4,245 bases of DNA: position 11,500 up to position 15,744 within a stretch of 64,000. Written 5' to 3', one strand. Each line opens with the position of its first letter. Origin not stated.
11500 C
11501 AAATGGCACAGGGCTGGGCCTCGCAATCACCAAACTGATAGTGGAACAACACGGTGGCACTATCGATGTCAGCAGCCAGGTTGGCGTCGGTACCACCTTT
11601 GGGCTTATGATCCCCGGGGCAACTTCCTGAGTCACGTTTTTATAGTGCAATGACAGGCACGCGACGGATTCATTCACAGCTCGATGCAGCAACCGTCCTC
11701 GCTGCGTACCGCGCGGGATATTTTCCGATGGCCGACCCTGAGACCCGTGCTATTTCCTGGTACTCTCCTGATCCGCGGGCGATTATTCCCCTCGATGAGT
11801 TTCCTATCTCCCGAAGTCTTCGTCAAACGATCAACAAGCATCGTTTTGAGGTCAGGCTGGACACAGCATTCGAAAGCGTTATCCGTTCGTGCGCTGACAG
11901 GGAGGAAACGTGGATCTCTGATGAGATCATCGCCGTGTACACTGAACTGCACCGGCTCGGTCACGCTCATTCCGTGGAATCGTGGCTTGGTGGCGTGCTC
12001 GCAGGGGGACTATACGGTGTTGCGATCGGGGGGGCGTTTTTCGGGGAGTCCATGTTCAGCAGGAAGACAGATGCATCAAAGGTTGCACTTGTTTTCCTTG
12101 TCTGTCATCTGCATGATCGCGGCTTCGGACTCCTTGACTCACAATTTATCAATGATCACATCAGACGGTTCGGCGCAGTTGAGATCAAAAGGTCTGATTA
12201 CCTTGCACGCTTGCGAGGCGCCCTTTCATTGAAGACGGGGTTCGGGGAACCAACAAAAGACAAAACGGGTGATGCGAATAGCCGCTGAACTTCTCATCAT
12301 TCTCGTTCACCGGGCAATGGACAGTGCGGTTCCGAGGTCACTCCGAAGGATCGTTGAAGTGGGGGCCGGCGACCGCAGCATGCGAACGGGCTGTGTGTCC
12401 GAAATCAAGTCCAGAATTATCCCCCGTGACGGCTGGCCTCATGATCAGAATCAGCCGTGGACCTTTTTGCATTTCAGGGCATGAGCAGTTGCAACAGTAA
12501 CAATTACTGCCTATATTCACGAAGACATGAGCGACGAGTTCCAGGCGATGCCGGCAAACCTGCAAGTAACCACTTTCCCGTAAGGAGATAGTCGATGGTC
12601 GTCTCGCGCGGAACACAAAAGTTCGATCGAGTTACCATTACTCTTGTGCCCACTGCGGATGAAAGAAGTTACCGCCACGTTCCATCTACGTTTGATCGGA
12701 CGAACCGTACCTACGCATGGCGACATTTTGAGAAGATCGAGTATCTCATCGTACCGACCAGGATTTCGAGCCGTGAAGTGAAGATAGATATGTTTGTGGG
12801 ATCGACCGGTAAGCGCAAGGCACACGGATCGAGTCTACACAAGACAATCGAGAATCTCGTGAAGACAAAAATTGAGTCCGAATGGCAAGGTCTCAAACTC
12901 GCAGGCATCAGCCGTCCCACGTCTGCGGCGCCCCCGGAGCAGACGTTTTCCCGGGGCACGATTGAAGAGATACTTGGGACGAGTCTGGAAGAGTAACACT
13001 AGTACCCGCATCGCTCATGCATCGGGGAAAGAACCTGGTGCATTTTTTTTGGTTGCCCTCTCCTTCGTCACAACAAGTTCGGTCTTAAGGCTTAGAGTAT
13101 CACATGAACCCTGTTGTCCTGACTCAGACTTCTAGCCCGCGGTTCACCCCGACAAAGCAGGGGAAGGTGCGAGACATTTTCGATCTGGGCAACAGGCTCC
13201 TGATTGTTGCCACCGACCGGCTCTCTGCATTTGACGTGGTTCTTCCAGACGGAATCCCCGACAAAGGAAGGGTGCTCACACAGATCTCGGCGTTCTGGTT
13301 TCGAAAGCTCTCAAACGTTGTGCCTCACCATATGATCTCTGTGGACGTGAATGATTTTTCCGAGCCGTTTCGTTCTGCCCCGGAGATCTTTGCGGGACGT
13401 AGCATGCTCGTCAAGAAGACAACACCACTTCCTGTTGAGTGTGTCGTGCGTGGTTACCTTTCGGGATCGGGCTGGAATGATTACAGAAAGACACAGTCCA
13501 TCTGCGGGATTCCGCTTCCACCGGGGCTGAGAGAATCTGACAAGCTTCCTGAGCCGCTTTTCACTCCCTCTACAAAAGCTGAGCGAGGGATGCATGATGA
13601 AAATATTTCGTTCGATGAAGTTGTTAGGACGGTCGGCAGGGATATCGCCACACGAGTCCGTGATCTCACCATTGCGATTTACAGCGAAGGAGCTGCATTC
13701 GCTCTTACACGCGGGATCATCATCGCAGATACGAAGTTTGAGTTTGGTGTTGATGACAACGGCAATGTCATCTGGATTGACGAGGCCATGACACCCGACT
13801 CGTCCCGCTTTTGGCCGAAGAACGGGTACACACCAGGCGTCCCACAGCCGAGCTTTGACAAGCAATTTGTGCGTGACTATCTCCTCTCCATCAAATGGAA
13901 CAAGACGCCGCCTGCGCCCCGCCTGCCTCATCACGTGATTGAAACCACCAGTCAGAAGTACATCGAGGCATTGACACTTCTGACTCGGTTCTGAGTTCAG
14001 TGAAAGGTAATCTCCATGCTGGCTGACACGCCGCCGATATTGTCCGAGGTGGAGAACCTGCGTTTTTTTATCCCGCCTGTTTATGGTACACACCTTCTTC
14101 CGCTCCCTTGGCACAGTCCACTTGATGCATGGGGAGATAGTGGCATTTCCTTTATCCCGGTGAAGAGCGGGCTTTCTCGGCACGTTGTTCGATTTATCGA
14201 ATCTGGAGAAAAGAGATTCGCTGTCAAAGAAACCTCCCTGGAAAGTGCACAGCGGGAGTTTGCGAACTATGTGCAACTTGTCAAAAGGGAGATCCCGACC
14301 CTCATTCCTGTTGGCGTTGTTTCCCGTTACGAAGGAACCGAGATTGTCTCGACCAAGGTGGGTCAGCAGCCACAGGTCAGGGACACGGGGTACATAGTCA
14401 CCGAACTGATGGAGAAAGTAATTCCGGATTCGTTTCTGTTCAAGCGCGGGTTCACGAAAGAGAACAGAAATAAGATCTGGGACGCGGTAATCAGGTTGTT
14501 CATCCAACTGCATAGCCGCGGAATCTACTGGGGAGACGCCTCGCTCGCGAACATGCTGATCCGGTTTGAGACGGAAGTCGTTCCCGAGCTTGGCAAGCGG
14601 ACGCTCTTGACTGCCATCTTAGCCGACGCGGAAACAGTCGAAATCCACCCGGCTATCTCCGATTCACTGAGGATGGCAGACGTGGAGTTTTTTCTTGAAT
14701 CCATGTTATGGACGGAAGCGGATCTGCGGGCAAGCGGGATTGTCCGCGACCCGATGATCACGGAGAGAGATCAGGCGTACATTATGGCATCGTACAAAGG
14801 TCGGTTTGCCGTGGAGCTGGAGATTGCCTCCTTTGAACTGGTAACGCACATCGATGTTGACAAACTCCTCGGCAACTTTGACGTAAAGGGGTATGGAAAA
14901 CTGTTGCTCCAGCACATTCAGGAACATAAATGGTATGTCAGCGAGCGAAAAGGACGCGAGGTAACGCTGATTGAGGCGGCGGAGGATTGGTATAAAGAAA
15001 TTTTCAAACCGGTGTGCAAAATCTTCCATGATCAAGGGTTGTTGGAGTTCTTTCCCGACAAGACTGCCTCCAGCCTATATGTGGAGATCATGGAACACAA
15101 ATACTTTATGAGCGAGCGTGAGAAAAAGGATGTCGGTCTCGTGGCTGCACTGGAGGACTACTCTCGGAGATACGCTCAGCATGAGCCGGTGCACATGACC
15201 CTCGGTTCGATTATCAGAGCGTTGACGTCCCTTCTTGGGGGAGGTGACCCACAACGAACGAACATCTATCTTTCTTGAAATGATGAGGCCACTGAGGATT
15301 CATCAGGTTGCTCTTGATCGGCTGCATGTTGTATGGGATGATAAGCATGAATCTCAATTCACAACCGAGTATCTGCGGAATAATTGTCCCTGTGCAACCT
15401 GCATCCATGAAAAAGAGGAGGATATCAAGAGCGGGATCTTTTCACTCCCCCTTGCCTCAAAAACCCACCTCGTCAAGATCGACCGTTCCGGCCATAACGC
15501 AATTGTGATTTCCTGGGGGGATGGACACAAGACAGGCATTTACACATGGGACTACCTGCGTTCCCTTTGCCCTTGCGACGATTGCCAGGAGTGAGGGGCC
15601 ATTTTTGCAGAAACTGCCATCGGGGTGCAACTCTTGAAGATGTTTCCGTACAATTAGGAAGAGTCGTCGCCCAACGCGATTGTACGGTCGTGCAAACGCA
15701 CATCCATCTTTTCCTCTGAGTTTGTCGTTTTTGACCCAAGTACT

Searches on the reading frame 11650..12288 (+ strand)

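Call 55: search_protein_families(library=pfam, proteins=[window:11650-12288:+], max_evalue=0.001)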
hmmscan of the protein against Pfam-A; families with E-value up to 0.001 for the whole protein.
window:11650-12288:+ (212 aa): 1 family
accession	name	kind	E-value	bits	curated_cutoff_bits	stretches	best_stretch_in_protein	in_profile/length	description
PF03588.20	Leu_Phe_trans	-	3e-69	232.3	22.7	1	15-179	3-170/171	Leucyl/phenylalanyl-tRNA protein transferase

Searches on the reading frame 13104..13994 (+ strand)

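Call 56: search_protein_families(library=pfam, proteins=[window:13104-13994:+], max_evalue=0.001)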
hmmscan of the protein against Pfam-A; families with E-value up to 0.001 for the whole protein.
window:13104-13994:+ (296 aa): 1 family
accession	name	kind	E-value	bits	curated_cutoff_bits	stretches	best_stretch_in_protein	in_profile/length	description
PF01259.24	SAICAR_synt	-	5.2e-75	252.6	20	1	18-268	3-229/233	SAICAR synthetase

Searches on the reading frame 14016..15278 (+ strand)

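Call 3: search_protein_families(library=pfam, proteins=[window:14016-15278:+], max_evalue=1)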
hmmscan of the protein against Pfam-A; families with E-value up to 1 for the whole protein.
window:14016-15278:+ (420 aa): 3 families
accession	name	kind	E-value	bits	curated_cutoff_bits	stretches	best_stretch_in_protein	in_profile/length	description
PF13224.11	DUF4032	-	2.7e-13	50.6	23.8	2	321-385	101-161/163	Domain of unknown function (DUF4032)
PF06293.20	Kdo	-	0.0028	17.6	21.3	1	117-186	86-155/207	Lipopolysaccharide kinase (Kdo/WaaP) family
PF00069.31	Pkinase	-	0.0093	15.8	31.7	1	57-186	15-134/263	Protein kinase domain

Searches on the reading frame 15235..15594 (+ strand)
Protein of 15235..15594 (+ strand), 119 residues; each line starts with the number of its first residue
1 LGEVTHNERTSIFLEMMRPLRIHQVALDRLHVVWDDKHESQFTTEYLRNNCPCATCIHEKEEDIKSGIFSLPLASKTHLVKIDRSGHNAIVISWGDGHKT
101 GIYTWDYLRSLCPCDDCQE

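Call 3: search_protein_families(library=pfam, proteins=[window:15235-15594:+], max_evalue=1)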
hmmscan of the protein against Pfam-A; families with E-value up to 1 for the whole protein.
window:15235-15594:+ (119 aa): 4 families
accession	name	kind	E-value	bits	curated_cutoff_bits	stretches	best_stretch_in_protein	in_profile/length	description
PF06155.17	GBBH-like_N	-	1.1e-23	84.2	22.8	1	28-109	8-85/85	Gamma-butyrobetaine hydroxylase-like, N-terminal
PF12653.12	DUF3785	-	0.068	13.8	27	1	21-66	27-70/136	Protein of unknown function (DUF3785)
PF13963.11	Transpos_assoc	-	0.095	13.3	27.7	0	48-62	34-48/74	Transposase-associated domain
PF19262.4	DUF5905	-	0.23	12.3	25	1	24-83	45-100/108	Family of unknown function (DUF5905)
